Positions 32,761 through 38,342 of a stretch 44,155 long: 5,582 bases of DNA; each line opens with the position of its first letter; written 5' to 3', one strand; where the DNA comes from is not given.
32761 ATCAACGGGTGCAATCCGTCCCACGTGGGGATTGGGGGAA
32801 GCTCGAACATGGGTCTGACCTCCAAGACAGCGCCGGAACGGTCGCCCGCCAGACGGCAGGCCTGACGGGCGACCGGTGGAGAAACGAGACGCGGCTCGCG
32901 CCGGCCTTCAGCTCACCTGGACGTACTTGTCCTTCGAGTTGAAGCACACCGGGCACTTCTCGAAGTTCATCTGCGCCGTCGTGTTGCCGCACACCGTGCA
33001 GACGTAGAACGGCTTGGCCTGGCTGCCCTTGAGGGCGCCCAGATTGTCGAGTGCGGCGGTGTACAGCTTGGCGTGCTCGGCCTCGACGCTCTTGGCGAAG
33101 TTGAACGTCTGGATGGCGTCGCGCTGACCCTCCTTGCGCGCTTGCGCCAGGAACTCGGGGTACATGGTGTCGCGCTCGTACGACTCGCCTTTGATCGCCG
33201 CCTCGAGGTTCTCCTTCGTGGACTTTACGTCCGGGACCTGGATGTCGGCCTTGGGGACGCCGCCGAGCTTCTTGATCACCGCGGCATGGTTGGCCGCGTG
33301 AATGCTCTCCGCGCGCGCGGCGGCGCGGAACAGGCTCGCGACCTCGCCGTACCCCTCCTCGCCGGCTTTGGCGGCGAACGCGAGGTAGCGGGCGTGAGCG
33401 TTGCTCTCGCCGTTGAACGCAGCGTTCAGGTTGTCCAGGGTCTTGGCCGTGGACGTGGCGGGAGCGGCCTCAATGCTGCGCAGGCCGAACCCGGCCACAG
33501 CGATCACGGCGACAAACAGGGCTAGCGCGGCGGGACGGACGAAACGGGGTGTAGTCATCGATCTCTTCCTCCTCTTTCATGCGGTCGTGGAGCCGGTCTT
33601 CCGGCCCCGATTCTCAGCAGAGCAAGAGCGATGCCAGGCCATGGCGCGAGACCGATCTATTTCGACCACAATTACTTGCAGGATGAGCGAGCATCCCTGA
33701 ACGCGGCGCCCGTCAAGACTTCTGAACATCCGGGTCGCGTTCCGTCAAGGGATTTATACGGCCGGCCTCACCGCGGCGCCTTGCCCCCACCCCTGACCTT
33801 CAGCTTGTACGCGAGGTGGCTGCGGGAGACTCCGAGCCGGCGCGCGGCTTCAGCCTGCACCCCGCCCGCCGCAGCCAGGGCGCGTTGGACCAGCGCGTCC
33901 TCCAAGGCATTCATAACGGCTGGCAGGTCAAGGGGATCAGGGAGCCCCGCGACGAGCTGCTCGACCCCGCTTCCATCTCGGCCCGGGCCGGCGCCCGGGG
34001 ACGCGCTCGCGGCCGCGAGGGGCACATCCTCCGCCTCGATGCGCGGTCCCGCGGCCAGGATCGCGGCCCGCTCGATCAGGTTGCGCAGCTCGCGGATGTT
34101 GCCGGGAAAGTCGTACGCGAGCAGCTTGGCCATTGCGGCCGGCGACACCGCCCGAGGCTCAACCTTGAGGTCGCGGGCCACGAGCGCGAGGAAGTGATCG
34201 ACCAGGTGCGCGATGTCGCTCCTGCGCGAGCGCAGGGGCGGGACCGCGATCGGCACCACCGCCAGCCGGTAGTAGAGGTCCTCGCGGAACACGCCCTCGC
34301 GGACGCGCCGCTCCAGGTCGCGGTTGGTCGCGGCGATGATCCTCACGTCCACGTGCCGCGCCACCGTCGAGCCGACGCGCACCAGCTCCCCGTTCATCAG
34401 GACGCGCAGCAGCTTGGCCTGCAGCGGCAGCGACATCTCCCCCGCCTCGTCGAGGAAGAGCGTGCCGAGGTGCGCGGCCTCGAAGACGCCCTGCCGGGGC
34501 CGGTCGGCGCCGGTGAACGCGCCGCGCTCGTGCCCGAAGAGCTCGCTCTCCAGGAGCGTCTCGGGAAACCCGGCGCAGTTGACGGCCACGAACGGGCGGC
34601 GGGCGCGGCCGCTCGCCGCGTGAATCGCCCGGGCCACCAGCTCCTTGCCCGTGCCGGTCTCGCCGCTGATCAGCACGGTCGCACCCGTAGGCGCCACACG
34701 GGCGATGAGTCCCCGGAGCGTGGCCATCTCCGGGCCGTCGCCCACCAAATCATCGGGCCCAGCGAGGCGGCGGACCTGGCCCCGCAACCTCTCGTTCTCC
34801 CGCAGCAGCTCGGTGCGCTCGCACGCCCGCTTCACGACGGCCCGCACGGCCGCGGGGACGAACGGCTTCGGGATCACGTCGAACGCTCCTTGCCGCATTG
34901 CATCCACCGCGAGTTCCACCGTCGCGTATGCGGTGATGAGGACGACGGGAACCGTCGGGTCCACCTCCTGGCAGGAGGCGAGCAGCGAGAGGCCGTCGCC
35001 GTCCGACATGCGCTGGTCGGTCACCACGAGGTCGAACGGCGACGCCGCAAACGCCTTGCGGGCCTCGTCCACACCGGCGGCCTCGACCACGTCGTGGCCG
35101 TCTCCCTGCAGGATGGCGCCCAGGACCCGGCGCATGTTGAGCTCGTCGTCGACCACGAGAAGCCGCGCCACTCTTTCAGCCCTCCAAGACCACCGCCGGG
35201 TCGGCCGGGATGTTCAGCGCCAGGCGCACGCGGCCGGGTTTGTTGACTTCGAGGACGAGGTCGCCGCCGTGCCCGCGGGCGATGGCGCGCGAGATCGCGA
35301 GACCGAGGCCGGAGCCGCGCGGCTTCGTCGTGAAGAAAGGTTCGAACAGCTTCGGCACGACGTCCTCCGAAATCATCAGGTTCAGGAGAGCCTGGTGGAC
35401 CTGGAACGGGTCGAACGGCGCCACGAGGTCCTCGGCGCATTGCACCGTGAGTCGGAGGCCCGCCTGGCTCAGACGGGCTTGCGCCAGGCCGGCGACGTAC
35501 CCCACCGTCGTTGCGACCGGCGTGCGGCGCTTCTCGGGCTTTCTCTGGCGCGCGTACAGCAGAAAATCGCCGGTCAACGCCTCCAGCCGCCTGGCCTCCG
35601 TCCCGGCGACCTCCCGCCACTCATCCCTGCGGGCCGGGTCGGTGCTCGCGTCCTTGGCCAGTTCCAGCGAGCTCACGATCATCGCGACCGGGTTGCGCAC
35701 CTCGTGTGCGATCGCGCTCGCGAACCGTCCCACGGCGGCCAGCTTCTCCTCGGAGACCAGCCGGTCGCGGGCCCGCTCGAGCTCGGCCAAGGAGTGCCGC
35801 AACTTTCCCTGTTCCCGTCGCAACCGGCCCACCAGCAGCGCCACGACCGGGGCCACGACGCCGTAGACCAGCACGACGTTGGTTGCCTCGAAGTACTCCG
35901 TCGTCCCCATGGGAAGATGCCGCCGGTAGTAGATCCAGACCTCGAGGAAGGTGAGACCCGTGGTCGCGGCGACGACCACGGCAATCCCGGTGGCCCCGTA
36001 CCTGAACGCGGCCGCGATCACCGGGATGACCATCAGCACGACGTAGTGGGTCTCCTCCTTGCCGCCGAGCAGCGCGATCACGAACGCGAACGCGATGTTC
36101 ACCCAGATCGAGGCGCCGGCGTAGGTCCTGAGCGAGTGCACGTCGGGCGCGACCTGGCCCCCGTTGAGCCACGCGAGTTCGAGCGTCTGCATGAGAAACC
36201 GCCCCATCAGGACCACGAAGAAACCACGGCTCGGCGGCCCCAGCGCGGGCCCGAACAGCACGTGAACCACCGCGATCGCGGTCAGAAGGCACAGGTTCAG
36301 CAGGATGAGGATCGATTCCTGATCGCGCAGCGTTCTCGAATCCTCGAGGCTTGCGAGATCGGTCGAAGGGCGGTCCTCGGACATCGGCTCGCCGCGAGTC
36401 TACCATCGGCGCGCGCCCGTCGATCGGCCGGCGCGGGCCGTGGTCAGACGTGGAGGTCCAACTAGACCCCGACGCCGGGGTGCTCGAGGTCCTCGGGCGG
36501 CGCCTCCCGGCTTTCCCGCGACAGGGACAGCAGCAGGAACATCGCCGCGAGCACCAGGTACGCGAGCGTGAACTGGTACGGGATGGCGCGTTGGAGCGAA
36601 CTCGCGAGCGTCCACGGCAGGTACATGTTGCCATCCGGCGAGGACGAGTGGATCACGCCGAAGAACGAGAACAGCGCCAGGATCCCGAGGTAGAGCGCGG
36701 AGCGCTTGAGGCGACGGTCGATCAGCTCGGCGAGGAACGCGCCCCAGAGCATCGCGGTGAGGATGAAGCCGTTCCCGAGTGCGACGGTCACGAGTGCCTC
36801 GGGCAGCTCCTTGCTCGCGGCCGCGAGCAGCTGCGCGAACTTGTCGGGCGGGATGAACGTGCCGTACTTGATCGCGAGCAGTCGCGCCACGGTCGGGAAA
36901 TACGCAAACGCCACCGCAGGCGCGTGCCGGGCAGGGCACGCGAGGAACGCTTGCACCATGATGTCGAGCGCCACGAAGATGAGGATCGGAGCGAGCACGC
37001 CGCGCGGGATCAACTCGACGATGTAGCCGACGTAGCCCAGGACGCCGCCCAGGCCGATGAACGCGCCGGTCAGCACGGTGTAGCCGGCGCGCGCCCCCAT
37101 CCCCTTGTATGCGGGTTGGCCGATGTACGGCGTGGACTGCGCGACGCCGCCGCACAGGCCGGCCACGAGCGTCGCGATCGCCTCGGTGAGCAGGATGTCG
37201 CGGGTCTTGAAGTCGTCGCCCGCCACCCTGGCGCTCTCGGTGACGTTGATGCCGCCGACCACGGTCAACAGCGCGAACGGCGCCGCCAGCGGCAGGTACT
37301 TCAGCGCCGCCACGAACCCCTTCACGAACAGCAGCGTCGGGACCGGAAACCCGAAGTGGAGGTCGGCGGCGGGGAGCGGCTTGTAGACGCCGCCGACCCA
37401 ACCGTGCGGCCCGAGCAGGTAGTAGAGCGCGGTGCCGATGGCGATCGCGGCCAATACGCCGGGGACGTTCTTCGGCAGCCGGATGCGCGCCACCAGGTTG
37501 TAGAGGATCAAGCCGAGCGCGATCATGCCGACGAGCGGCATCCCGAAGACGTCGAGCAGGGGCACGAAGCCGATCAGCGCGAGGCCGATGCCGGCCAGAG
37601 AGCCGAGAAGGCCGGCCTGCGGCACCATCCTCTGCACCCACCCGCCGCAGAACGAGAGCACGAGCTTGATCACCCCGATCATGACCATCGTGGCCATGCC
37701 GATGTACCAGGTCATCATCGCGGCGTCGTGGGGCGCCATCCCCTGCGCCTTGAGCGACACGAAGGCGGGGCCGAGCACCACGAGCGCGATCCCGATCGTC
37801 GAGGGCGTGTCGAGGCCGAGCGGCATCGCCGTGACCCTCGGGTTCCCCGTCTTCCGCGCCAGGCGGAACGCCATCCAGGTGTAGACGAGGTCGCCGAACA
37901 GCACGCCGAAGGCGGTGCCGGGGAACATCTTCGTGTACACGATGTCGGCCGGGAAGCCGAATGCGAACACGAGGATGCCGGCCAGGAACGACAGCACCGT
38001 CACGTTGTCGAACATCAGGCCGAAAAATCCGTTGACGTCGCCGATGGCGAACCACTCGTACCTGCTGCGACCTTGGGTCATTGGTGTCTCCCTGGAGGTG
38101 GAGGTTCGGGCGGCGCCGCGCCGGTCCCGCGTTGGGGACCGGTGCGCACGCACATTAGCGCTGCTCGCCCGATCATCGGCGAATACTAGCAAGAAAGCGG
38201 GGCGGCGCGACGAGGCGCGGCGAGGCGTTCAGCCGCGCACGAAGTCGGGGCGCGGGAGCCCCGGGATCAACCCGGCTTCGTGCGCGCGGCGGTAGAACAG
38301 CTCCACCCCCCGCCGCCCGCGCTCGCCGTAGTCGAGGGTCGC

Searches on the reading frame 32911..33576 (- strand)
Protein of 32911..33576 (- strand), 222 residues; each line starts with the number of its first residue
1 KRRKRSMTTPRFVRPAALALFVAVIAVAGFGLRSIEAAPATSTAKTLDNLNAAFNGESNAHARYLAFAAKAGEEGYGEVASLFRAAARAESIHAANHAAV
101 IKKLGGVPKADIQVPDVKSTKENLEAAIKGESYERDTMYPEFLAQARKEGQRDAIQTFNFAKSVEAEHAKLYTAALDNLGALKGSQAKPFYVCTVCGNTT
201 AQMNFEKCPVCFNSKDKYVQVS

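Call 66: search_protein_families(library=pfam, proteins=[window:32911-33576:-], max_evalue=0.001)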
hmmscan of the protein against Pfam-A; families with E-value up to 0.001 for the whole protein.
window:32911-33576:- (222 aa): 3 families
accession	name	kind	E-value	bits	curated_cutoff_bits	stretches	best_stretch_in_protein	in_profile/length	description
PF02915.23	Rubrerythrin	-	1.1e-25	91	22.8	1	48-175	1-136/137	Rubrerythrin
PF00210.30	Ferritin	-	3.2e-09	37.3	24.5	1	48-179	2-139/142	Ferritin-like domain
PF21349.2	RUBY_RBDX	-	4.9e-05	23.1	26.5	1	191-218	1-29/30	Rubrerythrin, rubredoxin-like domain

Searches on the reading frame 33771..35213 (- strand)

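Call 66: search_protein_families(library=pfam, proteins=[window:33771-35213:-], max_evalue=0.001)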
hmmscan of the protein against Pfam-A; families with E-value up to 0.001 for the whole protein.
window:33771-35213:- (481 aa): 9 families
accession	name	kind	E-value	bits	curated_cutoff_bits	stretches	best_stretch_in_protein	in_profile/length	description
PF00158.32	Sigma54_activat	-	2.1e-68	229.7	20.2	1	157-322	2-167/168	Sigma-54 interaction domain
PF25601.1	AAA_lid_14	-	5.5e-24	84.2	27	1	328-407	1-80/87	AAA+ ATPase lid domain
PF00072.30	Response_reg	-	4e-23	82.1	30.2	1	19-127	2-110/111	Response regulator receiver domain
PF14532.12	Sigma54_activ_2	-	1.4e-17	64.6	25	1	157-327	1-138/138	Sigma-54 interaction domain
PF02954.25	HTH_8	-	4.1e-10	39.7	22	1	437-472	5-40/42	Bacterial regulatory protein, Fis family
PF13191.12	AAA_16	-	5.7e-05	24.1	32.6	1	157-232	3-85/167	AAA ATPase domain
PF00004.35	AAA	-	0.00029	21.7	21.2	1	180-298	1-110/131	ATPase family associated with various cellular activities (AAA)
PF01078.27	Mg_chelatase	-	0.00066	19.6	20.3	0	235-297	93-157/207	Magnesium chelatase, subunit ChlI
PF07728.20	AAA_5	-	0.00071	20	22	0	180-299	2-124/139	AAA domain (dynein-related subfamily)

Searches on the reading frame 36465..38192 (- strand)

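Call 48: search_protein_families(library=pfam, proteins=[window:36465-38192:-], max_evalue=1)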
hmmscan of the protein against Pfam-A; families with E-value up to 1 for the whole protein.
window:36465-38192:- (576 aa): 1 family
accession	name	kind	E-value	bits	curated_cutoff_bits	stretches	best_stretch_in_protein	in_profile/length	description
PF19107.5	DUF5794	-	0.022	15.3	25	1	417-507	33-125/128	Family of unknown function (DUF5794)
